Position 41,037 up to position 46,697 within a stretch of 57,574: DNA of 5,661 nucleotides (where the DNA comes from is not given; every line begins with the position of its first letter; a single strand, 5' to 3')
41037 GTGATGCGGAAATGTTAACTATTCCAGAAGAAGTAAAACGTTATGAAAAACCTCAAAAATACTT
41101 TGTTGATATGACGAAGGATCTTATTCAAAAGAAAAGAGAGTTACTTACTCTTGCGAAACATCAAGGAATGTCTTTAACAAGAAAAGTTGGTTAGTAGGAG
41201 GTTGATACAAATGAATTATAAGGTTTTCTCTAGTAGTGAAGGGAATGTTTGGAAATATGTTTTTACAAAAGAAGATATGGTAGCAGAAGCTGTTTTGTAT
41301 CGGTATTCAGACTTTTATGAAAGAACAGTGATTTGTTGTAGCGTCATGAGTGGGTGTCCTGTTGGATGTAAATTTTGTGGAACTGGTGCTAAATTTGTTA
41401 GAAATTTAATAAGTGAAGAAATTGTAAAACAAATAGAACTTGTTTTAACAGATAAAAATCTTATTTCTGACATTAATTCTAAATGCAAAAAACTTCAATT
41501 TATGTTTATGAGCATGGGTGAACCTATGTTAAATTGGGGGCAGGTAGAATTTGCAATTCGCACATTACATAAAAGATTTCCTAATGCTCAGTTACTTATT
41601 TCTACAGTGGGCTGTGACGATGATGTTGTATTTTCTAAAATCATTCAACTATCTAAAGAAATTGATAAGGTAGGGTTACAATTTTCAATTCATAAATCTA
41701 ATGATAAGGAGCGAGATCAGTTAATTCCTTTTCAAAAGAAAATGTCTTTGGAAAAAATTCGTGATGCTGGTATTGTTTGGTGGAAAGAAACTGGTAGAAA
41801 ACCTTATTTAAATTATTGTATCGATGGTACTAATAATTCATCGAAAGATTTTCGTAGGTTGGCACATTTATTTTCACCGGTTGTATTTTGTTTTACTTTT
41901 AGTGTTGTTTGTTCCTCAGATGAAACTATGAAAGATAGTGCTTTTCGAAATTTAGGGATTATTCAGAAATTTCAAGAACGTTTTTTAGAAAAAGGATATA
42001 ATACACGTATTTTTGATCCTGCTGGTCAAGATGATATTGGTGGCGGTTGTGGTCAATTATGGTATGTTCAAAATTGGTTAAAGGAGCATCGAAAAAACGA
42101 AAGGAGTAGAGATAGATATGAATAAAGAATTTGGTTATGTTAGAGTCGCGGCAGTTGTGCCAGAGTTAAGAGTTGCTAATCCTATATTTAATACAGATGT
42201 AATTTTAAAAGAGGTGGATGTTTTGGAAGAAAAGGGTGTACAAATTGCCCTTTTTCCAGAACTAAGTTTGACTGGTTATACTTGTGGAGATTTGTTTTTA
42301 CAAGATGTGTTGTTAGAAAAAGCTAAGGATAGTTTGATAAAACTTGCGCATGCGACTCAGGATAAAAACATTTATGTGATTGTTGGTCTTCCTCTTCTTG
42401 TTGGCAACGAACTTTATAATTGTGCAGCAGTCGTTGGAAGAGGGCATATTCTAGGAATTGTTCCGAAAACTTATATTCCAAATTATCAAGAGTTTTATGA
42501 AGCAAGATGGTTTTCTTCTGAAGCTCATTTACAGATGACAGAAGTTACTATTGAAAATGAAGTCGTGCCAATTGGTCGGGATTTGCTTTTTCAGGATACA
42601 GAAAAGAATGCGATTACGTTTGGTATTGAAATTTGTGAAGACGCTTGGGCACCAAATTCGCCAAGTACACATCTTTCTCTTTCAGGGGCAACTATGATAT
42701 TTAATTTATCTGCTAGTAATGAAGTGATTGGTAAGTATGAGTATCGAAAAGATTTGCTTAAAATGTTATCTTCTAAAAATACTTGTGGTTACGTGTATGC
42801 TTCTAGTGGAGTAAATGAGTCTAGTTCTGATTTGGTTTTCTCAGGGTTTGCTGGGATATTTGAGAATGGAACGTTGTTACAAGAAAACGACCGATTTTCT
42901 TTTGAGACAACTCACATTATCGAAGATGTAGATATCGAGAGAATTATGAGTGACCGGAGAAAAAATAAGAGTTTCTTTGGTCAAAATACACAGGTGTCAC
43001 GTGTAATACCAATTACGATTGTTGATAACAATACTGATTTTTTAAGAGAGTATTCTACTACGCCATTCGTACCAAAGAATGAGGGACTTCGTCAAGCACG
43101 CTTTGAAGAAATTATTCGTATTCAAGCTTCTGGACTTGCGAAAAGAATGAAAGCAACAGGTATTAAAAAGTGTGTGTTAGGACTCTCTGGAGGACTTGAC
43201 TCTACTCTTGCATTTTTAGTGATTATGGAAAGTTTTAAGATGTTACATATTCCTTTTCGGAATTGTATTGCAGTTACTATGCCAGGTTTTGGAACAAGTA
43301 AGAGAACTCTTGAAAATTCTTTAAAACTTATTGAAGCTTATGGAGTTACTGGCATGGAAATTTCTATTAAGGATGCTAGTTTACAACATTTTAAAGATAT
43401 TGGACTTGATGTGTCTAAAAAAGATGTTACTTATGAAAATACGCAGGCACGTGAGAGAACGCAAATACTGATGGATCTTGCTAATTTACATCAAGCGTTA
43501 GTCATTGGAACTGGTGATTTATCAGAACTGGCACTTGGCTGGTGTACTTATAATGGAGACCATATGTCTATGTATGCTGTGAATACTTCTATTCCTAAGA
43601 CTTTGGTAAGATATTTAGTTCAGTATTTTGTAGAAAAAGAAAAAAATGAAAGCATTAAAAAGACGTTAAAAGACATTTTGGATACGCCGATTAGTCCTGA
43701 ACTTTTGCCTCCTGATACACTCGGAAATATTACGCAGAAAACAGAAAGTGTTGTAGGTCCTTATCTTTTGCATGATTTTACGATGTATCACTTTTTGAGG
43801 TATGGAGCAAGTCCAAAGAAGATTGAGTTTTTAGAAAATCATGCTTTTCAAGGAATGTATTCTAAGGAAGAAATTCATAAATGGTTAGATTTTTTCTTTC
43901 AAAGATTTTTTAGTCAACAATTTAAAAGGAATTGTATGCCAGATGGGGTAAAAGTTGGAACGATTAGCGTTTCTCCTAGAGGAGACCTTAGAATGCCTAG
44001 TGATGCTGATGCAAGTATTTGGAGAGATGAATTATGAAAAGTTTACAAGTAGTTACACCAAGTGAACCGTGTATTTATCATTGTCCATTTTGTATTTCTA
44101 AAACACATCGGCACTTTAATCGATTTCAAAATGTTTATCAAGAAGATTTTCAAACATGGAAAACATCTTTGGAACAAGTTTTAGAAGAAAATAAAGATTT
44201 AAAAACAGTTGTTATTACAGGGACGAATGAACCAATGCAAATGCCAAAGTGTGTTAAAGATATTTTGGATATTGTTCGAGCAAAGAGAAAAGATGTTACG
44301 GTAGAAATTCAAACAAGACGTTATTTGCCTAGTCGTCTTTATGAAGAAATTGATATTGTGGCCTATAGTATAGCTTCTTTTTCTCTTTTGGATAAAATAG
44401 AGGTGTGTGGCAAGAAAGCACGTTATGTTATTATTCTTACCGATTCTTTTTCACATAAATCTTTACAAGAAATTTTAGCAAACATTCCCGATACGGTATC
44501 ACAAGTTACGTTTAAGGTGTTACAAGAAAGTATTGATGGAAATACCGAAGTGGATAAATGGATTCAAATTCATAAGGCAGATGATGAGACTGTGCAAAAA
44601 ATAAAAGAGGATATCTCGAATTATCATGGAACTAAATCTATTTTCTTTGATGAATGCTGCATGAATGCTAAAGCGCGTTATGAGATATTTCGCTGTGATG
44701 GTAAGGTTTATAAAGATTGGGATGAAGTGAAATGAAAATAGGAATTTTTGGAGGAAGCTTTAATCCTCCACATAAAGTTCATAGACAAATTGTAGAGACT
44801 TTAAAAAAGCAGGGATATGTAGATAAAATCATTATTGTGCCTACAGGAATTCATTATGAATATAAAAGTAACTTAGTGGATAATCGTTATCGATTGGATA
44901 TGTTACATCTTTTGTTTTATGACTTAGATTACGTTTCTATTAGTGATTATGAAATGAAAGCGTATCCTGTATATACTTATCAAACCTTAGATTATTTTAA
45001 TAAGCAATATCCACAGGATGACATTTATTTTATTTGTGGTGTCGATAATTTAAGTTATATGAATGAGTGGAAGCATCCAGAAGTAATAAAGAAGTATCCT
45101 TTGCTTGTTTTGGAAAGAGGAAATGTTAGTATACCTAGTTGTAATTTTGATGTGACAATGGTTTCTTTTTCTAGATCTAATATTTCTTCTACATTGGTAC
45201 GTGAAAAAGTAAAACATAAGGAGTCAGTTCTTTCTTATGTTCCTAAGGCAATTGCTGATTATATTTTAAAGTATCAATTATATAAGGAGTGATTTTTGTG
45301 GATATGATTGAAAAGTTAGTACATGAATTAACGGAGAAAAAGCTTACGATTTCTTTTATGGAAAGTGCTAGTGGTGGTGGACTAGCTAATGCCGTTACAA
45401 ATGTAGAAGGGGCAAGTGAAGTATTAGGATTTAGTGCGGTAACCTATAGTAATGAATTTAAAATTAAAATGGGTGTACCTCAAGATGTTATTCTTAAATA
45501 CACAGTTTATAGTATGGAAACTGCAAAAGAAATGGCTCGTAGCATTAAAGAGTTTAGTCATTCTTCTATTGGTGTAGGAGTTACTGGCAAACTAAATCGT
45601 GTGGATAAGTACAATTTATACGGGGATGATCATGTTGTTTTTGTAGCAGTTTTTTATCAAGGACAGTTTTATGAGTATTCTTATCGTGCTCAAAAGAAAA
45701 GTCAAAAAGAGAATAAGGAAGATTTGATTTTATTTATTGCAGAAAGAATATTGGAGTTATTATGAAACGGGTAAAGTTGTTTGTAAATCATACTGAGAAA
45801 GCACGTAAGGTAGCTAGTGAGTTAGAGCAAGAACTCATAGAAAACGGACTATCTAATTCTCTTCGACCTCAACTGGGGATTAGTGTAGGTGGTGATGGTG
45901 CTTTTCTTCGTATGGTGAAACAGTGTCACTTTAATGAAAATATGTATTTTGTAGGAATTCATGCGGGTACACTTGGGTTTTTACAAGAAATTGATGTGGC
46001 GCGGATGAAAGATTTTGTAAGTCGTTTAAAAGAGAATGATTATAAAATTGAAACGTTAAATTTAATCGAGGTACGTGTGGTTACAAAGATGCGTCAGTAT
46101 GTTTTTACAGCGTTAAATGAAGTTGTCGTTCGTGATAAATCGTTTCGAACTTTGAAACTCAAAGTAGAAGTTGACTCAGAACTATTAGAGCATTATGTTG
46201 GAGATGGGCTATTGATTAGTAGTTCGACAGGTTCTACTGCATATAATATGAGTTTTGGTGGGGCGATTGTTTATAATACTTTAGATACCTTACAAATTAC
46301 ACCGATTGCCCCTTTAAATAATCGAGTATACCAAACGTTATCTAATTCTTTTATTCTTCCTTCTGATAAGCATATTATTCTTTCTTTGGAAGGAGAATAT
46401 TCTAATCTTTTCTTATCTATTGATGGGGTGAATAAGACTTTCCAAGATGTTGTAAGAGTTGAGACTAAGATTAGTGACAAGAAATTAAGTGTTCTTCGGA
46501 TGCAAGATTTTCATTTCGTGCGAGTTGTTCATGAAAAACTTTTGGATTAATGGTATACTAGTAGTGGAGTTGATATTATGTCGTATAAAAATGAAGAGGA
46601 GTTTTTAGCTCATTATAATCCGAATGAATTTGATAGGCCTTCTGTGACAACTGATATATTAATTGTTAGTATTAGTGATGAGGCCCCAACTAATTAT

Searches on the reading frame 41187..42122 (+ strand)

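Call 77: search_protein_families(library=pfam, proteins=[window:41187-42122:+], max_evalue=0.001)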
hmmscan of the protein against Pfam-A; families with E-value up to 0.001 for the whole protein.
window:41187-42122:+ (312 aa): 1 family
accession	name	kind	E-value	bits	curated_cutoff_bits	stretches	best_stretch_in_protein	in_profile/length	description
PF04055.27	Radical_SAM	-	2.2e-07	31.6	29.5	1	52-186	2-120/166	Radical SAM superfamily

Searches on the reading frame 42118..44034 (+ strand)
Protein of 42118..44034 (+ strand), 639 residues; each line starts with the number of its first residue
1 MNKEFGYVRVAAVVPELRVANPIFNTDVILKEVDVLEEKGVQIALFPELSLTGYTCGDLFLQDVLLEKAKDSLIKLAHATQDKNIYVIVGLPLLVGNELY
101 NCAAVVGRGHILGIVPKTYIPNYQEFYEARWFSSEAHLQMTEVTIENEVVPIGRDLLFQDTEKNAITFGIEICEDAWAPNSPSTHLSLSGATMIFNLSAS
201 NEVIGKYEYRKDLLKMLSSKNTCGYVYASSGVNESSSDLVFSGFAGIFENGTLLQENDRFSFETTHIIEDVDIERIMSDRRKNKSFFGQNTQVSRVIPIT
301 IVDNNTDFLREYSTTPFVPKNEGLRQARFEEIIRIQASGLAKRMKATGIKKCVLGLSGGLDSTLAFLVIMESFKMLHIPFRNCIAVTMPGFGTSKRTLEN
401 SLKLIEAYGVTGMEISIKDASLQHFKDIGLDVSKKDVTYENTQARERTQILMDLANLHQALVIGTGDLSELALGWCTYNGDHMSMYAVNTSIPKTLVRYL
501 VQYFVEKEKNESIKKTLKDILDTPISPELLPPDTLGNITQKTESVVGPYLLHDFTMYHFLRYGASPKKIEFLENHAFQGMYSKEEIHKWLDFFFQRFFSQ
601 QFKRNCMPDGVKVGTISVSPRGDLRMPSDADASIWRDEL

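Call 77: search_protein_families(library=pfam, proteins=[window:42118-44034:+], max_evalue=0.001)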
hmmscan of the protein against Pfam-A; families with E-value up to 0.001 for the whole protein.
window:42118-44034:+ (639 aa): 2 families
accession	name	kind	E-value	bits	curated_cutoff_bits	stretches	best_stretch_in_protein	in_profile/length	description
PF02540.23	NAD_synthase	-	7.1e-28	97.8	21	1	338-504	7-166/242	NAD synthase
PF00795.27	CN_hydrolase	-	1.3e-15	57.9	23.2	1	37-280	29-255/256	Carbon-nitrogen hydrolase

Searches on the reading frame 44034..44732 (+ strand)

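Call 78: search_protein_families(library=pfam, proteins=[window:44034-44732:+], max_evalue=0.001)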
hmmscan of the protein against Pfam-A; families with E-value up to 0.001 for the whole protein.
window:44034-44732:+ (233 aa): 1 family
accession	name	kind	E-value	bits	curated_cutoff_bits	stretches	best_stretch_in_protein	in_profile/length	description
PF04055.27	Radical_SAM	-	1.8e-05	25.4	29.5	1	11-106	5-94/166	Radical SAM superfamily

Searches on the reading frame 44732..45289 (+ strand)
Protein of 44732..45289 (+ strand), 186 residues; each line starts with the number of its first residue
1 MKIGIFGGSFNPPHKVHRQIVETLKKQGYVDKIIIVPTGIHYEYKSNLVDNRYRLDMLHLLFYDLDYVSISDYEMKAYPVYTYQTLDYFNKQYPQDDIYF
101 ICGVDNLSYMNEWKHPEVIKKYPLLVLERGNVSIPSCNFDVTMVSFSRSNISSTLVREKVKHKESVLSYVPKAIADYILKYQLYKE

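Call 78: search_protein_families(library=pfam, proteins=[window:44732-45289:+], max_evalue=0.001)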
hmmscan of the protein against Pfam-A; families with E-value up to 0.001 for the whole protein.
window:44732-45289:+ (186 aa): 1 family
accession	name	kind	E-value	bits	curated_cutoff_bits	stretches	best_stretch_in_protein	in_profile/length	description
PF01467.32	CTP_transf_like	-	8.9e-20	71.7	21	1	5-159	1-133/133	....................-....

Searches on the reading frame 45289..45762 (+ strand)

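Call 78: search_protein_families(library=pfam, proteins=[window:45289-45762:+], max_evalue=0.001)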
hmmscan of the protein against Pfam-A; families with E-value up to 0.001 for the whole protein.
window:45289-45762:+ (158 aa): 1 family
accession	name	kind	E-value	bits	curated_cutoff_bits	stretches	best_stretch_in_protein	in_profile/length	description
PF02464.23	CinA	-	7.6e-24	84.5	23.5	1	6-100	4-99/155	Competence-damaged protein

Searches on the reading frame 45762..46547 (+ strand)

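Call 78: search_protein_families(library=pfam, proteins=[window:45762-46547:+], max_evalue=0.001)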
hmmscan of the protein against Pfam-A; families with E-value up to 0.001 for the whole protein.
window:45762-46547:+ (262 aa): 2 families
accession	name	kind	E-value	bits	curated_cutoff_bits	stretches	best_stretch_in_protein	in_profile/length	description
PF20143.4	NAD_kinase_C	-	9.2e-16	58.2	23.7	1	118-235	1-116/126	ATP-NAD kinase C-terminal domain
PF01513.26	NAD_kinase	-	0.00011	23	25.5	1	40-93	77-129/130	ATP-NAD kinase N-terminal domain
